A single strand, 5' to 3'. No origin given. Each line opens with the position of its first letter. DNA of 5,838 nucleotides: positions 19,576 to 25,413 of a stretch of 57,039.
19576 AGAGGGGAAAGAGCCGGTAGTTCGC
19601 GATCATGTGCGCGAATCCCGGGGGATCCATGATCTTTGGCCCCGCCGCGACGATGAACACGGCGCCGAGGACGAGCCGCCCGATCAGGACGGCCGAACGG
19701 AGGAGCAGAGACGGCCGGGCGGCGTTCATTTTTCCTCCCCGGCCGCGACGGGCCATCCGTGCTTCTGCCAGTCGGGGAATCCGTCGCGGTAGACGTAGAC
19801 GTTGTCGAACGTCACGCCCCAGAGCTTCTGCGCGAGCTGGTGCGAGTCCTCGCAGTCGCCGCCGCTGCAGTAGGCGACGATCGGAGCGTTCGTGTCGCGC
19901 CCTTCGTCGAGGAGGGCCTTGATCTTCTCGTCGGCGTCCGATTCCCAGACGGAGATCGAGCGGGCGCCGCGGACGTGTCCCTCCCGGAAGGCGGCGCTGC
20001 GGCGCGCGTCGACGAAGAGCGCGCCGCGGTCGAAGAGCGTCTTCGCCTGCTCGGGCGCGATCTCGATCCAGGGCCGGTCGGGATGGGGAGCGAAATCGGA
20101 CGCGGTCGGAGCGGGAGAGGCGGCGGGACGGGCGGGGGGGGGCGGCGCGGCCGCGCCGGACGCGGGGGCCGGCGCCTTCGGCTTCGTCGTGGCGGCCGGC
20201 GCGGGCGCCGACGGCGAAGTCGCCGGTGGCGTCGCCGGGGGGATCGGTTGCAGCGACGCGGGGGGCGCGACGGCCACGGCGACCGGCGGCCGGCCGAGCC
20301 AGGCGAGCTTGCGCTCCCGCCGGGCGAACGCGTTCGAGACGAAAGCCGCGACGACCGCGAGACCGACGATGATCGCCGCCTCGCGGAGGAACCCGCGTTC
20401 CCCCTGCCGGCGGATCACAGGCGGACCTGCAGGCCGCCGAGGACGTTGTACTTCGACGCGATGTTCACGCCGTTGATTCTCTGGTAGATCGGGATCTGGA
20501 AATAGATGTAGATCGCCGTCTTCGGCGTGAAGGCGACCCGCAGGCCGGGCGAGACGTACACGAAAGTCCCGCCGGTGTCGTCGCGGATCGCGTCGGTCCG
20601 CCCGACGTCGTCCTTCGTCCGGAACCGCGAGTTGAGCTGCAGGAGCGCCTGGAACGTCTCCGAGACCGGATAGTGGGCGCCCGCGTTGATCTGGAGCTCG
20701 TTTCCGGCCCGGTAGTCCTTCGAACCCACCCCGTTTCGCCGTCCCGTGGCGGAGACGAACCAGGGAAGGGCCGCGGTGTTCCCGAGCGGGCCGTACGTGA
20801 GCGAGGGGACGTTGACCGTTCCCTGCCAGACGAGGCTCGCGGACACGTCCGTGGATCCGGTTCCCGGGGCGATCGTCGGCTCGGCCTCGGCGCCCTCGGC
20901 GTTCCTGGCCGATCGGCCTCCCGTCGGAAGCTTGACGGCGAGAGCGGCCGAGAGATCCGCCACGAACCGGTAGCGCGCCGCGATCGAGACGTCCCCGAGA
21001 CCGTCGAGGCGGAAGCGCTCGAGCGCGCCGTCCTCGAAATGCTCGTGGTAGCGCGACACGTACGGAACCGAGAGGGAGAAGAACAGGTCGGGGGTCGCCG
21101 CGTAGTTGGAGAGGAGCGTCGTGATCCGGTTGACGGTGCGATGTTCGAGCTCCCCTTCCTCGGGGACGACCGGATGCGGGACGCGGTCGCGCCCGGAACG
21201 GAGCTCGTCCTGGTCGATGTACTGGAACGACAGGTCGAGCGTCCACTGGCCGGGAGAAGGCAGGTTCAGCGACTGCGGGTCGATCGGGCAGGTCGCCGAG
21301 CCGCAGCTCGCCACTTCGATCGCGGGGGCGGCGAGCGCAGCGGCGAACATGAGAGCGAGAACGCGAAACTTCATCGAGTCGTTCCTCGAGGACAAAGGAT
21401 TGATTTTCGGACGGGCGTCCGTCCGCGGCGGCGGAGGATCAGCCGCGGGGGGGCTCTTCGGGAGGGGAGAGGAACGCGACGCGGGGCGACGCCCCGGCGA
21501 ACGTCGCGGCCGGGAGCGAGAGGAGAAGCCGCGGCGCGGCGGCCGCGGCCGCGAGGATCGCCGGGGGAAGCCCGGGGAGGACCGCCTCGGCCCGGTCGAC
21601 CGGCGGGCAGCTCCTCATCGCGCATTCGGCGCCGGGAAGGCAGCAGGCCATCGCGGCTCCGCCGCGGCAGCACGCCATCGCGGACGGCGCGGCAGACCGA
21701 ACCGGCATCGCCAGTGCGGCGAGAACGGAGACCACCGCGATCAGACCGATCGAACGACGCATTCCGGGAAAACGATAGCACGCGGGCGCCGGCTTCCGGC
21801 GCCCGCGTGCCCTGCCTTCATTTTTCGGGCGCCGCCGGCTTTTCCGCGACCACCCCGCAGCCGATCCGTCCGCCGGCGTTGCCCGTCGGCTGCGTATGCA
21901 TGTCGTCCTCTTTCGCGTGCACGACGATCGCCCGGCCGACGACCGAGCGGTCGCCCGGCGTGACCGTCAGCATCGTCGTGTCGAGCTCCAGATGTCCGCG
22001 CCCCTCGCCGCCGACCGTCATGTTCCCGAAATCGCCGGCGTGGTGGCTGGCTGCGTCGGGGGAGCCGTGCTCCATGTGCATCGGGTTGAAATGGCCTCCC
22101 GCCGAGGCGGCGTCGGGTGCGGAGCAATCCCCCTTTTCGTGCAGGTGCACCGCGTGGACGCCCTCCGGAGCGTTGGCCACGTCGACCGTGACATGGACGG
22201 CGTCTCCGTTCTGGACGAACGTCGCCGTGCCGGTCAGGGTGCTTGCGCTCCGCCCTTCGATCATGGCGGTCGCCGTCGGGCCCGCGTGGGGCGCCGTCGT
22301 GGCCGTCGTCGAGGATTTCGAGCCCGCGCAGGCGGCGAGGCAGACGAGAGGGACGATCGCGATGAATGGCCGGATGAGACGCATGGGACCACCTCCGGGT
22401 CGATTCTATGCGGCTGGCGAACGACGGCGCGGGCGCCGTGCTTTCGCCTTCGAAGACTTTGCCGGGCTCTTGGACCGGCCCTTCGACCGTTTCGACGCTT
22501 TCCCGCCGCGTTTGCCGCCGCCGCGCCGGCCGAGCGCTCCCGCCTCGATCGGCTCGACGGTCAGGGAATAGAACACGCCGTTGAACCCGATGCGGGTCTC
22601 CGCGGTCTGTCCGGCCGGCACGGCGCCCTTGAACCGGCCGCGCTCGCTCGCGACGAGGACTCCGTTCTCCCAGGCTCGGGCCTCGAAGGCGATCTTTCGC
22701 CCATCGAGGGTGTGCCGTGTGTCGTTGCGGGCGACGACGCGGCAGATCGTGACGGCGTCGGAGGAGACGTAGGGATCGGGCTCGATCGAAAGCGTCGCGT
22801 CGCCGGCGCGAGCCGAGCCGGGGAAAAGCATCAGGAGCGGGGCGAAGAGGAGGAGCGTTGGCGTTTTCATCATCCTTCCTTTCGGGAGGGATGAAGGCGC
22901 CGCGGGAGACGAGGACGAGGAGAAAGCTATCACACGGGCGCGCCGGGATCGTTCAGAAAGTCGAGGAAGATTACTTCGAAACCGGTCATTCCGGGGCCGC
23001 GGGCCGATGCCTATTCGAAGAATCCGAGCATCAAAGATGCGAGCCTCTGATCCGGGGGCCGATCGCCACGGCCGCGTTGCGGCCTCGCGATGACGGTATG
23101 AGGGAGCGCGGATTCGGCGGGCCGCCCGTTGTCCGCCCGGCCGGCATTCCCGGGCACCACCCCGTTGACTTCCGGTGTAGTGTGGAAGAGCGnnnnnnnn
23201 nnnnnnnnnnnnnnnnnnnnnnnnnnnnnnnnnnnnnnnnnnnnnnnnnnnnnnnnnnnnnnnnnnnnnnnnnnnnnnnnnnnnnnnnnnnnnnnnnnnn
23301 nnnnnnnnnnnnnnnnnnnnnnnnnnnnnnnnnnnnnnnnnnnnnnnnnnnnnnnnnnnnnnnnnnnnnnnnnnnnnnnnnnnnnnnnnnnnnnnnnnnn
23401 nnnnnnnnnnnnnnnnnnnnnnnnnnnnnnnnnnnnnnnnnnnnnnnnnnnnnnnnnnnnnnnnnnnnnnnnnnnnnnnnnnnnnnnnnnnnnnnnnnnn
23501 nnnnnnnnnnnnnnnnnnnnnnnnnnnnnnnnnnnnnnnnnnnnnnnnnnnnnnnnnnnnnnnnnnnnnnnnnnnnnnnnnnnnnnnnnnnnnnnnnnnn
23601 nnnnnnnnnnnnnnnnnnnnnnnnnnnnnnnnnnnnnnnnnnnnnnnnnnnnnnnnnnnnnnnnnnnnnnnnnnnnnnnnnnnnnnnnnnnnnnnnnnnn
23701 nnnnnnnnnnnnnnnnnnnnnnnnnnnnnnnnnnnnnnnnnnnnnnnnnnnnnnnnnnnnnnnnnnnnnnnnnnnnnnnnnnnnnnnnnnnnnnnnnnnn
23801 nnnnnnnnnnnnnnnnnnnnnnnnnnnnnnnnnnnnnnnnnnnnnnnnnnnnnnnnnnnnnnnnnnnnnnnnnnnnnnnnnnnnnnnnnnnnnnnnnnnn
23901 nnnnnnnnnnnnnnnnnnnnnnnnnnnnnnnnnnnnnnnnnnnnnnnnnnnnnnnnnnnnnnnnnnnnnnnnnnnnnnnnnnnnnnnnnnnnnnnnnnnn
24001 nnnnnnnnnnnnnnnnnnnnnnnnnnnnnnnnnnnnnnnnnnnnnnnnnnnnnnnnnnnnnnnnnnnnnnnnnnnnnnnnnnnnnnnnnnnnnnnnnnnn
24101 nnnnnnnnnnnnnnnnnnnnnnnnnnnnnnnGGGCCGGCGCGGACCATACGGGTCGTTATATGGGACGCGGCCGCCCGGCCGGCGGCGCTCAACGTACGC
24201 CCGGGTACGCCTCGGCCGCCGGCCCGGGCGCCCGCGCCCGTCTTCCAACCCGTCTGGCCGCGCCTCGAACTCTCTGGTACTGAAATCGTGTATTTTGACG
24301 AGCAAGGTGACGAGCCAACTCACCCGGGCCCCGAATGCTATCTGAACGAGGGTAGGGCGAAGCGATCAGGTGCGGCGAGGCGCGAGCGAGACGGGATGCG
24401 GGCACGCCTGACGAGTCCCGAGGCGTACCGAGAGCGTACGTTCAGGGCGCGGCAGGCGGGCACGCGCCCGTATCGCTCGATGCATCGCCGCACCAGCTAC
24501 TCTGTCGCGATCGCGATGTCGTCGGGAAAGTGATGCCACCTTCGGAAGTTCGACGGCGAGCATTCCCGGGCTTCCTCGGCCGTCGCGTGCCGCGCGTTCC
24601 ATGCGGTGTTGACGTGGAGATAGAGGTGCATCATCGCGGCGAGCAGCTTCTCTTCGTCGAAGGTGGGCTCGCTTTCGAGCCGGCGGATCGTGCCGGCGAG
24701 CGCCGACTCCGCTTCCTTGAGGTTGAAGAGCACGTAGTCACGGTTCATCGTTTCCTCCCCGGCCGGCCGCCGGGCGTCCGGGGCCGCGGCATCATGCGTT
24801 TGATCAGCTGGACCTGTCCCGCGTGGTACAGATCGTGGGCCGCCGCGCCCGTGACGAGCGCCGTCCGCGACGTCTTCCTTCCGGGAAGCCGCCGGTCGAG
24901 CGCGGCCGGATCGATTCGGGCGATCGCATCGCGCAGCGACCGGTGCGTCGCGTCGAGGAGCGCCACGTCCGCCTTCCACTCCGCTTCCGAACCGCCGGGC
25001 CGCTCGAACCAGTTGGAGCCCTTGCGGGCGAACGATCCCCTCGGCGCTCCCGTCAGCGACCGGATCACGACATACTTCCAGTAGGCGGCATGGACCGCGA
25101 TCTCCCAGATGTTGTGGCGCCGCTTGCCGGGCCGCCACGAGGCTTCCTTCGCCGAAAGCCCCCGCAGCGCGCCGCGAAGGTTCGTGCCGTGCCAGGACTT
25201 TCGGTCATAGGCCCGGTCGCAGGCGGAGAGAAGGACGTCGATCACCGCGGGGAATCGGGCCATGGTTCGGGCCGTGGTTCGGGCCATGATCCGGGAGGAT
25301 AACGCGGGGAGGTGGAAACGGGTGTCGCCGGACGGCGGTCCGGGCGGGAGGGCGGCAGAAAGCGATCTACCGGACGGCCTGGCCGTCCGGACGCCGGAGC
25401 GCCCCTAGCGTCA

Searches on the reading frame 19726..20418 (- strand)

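Call 77: search_protein_families(library=pfam, proteins=[window:19726-20418:-], max_evalue=0.00001)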
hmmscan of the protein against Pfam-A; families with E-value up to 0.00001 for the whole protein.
window:19726-20418:- (230 aa): 1 family
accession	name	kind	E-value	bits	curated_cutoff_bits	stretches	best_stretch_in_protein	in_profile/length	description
PF00581.25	Rhodanese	-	4.5e-16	59.6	22.2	1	122-219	2-101/102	Rhodanese-like domain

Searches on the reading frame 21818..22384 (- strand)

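Call 77: search_protein_families(library=pfam, proteins=[window:21818-22384:-], max_evalue=0.00001)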
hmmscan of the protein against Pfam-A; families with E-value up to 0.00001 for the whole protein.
window:21818-22384:- (188 aa): 1 family
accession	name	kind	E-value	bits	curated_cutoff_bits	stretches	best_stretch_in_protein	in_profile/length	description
PF00080.25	Sod_Cu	-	1.3e-39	136.1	28.9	1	51-179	2-133/133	Copper/zinc superoxide dismutase (SODC)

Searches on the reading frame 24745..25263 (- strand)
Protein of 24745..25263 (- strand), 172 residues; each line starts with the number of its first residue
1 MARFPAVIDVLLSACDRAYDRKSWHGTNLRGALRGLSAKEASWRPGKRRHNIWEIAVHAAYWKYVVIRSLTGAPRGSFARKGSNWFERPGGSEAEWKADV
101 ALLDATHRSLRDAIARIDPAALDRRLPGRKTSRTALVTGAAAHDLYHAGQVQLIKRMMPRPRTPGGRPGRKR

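Call 77: search_protein_families(library=pfam, proteins=[window:24745-25263:-], max_evalue=0.00001)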
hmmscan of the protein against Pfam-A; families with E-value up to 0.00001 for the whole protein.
window:24745-25263:- (172 aa): 1 family
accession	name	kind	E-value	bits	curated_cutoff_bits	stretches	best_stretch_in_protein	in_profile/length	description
PF12867.12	DinB_2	-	5.5e-14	53.1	24.8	1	26-151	6-128/128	DinB superfamily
